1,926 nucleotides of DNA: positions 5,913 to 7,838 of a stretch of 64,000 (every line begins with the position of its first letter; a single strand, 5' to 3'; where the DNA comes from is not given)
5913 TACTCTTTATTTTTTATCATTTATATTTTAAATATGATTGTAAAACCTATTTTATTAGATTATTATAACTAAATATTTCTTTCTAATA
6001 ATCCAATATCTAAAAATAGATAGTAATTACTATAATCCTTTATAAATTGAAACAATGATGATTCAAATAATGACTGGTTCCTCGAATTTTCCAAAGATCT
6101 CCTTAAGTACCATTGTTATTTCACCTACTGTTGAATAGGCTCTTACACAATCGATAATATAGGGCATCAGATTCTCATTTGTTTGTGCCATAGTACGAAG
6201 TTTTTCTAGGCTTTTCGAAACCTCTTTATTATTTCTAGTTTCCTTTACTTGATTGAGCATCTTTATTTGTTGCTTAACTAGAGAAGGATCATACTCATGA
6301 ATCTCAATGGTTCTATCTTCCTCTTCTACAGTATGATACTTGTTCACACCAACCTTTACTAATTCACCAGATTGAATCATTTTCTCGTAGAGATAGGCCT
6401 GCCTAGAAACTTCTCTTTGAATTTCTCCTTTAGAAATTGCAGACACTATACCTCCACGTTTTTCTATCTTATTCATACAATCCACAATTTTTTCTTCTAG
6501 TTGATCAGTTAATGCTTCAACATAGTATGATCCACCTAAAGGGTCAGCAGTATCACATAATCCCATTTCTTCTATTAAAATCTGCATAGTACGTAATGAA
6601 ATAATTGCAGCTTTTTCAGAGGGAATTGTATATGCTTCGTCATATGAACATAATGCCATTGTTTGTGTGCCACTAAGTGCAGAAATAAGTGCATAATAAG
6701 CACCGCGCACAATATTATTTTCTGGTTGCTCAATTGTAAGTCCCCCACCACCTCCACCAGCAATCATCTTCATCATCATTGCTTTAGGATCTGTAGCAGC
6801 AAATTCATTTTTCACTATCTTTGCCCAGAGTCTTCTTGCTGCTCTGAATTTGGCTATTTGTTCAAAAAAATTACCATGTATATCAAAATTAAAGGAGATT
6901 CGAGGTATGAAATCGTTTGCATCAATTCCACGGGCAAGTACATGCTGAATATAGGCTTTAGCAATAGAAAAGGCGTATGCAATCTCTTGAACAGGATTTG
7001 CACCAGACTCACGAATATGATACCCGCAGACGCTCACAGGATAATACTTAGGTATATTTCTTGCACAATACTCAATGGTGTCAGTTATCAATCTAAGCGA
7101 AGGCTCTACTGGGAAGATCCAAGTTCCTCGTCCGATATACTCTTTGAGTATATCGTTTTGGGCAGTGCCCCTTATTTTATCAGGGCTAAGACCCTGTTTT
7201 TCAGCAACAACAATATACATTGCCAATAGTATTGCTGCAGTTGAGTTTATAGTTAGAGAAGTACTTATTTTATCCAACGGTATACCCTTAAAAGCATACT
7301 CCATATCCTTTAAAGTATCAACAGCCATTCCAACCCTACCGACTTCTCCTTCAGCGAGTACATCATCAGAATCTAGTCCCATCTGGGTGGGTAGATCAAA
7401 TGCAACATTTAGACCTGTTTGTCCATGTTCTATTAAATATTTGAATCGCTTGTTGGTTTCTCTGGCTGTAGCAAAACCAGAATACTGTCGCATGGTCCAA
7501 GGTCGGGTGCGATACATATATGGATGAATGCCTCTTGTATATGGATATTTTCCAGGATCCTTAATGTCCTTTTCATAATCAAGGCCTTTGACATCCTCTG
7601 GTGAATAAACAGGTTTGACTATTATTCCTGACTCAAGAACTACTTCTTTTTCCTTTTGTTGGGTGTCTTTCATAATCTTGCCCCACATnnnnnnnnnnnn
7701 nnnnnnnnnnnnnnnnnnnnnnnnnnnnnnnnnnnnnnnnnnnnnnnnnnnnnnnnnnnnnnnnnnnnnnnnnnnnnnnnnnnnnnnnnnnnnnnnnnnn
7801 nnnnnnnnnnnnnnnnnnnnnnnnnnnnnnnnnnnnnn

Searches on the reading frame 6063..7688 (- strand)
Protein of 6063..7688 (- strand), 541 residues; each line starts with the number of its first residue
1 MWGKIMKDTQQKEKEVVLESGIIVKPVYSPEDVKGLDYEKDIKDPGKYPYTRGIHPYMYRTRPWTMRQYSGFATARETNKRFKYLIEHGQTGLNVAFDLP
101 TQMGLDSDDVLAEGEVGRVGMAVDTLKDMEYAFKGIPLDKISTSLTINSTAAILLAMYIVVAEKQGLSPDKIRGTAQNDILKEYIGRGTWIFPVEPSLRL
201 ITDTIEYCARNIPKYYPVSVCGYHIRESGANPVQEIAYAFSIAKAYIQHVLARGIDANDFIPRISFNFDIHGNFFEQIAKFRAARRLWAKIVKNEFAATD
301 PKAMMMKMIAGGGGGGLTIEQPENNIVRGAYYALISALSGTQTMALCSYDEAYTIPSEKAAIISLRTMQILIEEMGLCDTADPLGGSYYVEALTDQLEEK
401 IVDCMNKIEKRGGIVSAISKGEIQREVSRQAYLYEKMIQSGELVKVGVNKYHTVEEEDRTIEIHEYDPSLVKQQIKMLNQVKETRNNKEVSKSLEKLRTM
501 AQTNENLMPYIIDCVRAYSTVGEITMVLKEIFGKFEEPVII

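Call 12: find_encoding_contigs(protein=window:6063-7688:-, flank=10000, max_places=10)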
Protein window:6063-7688:- (541 aa): no gene with exactly this product is on record in the collection.
